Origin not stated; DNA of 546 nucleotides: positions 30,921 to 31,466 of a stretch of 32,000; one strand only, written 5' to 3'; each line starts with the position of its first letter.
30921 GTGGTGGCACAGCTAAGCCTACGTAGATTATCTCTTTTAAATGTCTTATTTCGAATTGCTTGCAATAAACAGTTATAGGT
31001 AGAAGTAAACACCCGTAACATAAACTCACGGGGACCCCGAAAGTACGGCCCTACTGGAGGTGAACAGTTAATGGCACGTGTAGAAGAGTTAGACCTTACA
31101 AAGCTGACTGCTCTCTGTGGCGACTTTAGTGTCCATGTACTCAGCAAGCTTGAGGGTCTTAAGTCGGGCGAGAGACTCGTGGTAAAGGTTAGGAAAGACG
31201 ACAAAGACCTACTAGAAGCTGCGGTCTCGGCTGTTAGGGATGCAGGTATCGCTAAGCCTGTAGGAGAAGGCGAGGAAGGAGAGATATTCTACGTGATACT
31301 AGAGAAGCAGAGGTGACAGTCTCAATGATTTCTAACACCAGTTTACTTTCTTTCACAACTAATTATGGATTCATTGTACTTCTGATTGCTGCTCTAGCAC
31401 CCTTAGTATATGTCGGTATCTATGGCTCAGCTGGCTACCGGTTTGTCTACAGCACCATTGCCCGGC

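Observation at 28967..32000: HdrD/DsrK-like Fe-S protein facing a divergent cluster of PDO-like, TusA-like and NarI/DsrM-like cytochrome b genes: a candidate quinone-linked thiol/persulfide relay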

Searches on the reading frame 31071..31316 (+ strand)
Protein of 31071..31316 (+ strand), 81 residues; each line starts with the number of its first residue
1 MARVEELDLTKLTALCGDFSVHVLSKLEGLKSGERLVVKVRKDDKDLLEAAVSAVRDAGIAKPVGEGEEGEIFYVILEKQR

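Call 3: search_protein_families(library=pfam, proteins=[window:31071-31316:+], max_evalue=1)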
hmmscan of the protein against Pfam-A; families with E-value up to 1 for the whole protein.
window:31071-31316:+ (81 aa): 1 family
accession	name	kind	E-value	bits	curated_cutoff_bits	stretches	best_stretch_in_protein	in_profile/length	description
PF14557.12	AphA_like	-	0.12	12.5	27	1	34-78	35-80/174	Putative AphA-like transcriptional regulator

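Call 4: search_protein_families(library=ncbifam, proteins=[window:31071-31316:+], max_evalue=1)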
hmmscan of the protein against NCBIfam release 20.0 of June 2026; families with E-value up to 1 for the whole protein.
window:31071-31316:+ (81 aa): 2 families
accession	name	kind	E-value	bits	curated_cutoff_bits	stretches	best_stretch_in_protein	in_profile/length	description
NF002153.0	PRK00984.1-2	equivalog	0.037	12.5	413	1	10-62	19-71/353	tRNA pseudouridine(13) synthase TruD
NF058554.1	BT_3328_fam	equivalog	0.16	10.2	1100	1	13-61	471-518/840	BT3328 family hyaluronic acid endo-lyase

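Call 33: search_solved_structures(query=A2, max_evalue=10, show_alignments=2)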
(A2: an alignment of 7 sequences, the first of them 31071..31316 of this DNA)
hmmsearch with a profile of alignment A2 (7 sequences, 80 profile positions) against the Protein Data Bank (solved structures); distinct sequences matched with E-value up to 10: 18.
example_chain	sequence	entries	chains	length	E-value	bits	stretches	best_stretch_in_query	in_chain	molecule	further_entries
6vga_A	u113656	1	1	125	0.016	18.5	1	32-72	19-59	De novo designed protein RO2_1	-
9r8w_Q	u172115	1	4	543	0.16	15.2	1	7-45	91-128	Effector CCG28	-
6vgb_A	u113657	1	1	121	0.22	14.8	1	35-61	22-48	De novo designed protein RO2_20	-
7lz4_A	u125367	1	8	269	0.32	14.2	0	35-78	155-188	cAMP-dependent protein kinase type I-alpha regulatory subunit, N-terminally processed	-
5jr7_B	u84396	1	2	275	0.33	14.2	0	35-78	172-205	cAMP-dependent protein kinase type I-alpha regulatory subunit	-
1ne4_A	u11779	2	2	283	0.36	14.1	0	35-78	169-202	cAMP-dependent protein kinase type I-alpha regulatory chain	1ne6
1rgs_A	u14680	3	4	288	0.38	14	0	35-78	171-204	CAMP DEPENDENT PROTEIN KINASE | cAMP-dependent protein kinase type I-alpha regulatory chain | cAMP-dependent protein kinase type I-alpha regulatory subunit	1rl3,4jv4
2kpo_A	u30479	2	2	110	0.38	14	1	36-75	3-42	rossmann 2x2 fold protein | De novo designed rossmann 2x2 fold protein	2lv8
4x6r_B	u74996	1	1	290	0.39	14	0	35-78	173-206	cAMP-dependent protein kinase type I-alpha regulatory subunit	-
2qcs_B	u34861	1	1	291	0.39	14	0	35-78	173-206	cAMP-dependent protein kinase type I-alpha regulatory subunit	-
4din_B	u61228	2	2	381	0.42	13.9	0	32-78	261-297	cAMP-dependent protein kinase type I-beta regulatory subunit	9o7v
6vg7_A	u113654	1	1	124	0.59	13.4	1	34-70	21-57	De novo designed protein RO2_25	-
4mx3_A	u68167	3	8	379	0.64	13.3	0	36-78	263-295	cAMP-dependent protein kinase type I-alpha regulatory subunit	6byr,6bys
6no7_B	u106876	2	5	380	0.64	13.3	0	36-78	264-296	cAMP-dependent protein kinase type I-alpha regulatory subunit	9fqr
9edc_B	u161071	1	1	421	0.91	12.8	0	36-78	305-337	cAMP-dependent protein kinase type I-alpha regulatory subunit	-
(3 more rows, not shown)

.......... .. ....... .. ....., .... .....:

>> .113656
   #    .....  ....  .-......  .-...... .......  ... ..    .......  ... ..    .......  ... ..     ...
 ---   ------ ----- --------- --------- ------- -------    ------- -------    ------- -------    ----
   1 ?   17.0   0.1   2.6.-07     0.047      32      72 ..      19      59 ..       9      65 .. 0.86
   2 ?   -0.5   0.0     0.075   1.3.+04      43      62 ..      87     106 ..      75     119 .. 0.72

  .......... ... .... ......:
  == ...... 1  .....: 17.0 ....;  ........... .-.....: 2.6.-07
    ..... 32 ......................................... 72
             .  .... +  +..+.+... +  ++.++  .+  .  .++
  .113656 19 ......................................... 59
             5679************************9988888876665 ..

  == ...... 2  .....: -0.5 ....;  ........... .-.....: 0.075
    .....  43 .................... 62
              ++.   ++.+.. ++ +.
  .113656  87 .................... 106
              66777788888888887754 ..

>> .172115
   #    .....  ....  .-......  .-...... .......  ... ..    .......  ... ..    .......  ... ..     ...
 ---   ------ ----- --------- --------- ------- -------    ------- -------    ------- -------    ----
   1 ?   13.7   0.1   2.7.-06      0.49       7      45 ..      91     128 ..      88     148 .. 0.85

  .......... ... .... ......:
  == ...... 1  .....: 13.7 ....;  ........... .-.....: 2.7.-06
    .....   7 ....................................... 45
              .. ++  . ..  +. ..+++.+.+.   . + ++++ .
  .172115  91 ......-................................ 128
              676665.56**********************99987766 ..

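Call 58: find_homologous_proteins(query=A2, max_evalue=0.01)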
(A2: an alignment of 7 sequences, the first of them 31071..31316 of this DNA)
Query A2 (7 sequences) (81 aa, profile of the alignment): 17 proteins with E <= 0.01 among 3271 candidates.
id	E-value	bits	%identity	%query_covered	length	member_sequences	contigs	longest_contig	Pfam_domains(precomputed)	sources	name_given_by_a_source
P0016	2.8e-35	138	70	100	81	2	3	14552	-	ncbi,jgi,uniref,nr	ncbi:MAG TPA: hypothetical protein EYH50_02085 [Pyrodictium delaneyi]|uniref:Uncharacterized protein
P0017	7.2e-35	137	72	100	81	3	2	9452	-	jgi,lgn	-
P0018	5.1e-33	131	95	100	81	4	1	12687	-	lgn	-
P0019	3.2e-32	128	51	90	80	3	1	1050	-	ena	-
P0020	5.3e-31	124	49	91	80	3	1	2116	-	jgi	-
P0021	9.8e-31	123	55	91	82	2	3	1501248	-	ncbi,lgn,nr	ncbi:hypothetical protein [Pyrodictium occultum]|nr:hypothetical protein [Pyrodictium occultum]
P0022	1.1e-29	120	54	91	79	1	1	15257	-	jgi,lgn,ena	-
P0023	2.2e-28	116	42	90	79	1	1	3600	-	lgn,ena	-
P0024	3.8e-26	109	51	98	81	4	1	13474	-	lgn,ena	-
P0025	5.1e-25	105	52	93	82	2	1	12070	-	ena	-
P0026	6.4e-25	105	31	86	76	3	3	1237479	-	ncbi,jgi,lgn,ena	-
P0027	1.5e-24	104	43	98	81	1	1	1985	-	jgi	jgi:TusA-related sulfurtransferase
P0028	2.1e-24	103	49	98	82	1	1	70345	-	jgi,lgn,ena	-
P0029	7.1e-23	98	55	91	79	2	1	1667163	-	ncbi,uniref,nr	ncbi:hypothetical protein [Hyperthermus butylicus]|uniref:Uncharacterized protein n=1 Tax=Hypertherm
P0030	4.0e-22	96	36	86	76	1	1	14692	-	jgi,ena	-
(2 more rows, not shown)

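Call 59: find_encoding_contigs(protein=P0030, flank=7000, max_places=2)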
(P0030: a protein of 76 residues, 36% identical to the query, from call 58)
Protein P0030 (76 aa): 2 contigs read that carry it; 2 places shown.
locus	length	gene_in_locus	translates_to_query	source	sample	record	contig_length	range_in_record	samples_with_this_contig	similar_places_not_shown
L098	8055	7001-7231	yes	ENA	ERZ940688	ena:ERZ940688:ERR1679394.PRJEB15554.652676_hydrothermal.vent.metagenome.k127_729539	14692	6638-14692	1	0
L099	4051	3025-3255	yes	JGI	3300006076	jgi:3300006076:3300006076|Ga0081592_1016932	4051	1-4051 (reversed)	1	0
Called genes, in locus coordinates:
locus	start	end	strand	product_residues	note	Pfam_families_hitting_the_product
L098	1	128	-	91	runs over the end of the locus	-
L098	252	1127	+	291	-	-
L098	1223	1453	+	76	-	-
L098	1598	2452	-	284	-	-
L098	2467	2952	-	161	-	-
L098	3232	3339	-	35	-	-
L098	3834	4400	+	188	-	PF10882:bPH_5 (faint)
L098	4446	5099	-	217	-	-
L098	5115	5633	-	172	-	-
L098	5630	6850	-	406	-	PF12838:Fer4_7, PF13183:Fer4_8, PF13237:Fer4_10, PF13484:Fer4_16 (weak), PF13534:Fer4_17, PF02754:CCG (weak)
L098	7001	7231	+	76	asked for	-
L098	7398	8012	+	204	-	PF00156:Pribosyltran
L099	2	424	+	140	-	?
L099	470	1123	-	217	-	-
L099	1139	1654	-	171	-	-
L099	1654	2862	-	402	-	PF13237:Fer4_10, PF12838:Fer4_7, PF13183:Fer4_8, PF13484:Fer4_16 (weak), PF13534:Fer4_17, PF02754:CCG (weak)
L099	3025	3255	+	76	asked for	-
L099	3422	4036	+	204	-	PF00156:Pribosyltran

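Call 60: find_encoding_contigs(protein=P0028, flank=7000, max_places=2)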
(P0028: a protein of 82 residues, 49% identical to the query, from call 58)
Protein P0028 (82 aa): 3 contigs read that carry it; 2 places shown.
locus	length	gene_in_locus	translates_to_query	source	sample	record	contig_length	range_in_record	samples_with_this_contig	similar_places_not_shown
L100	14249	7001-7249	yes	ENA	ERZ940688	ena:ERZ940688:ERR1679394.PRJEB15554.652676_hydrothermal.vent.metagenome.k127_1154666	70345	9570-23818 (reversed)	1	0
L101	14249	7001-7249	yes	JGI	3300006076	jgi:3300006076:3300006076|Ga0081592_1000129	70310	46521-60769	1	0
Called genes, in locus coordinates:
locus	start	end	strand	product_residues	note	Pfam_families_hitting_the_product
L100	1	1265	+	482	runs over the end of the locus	PF13175:AAA_15 (faint), PF11398:DUF2813 (faint), PF13304:AAA_21 (weak)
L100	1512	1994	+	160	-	-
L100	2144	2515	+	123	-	PF09943:DUF2175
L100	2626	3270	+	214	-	-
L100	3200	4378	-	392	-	PF01068:DNA_ligase_A_M (faint), PF09414:RNA_ligase, PF18330:Lig_C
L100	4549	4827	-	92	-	PF23025:YbjQ_2, PF01906:YbjQ_1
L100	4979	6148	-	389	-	PF13187:Fer4_9 (faint), PF13237:Fer4_10 (faint), PF13183:Fer4_8, PF13534:Fer4_17, PF02754:CCG (weak)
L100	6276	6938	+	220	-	-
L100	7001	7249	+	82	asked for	-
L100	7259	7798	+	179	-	-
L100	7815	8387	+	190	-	-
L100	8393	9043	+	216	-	-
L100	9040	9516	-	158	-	PF04307:YdjM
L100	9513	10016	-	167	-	-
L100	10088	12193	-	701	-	PF04473:DUF553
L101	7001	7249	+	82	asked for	-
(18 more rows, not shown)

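Call 61: find_encoding_contigs(protein=P0029, flank=7000, max_places=1)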
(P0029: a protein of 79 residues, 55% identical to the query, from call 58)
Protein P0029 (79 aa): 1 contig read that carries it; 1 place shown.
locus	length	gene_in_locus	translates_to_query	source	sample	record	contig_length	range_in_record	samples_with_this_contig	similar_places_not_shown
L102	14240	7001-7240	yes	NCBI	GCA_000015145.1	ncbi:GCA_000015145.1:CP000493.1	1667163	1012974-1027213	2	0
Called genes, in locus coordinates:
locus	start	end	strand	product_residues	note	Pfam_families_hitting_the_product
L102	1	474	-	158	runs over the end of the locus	PF27709:UCP014422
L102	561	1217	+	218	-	PF01895:PhoU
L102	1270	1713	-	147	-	PF09921:DUF2153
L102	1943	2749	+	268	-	-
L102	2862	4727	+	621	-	PF02730:AFOR_N, PF01314:AFOR_C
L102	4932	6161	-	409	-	PF13183:Fer4_8, PF13187:Fer4_9 (weak), PF13534:Fer4_17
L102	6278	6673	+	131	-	-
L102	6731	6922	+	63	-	-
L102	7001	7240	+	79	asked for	-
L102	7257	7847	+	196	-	-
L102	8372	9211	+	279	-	PF07690:MFS_1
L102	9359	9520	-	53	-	-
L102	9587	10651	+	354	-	-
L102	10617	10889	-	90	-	-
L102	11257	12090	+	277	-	PF01145:Band_7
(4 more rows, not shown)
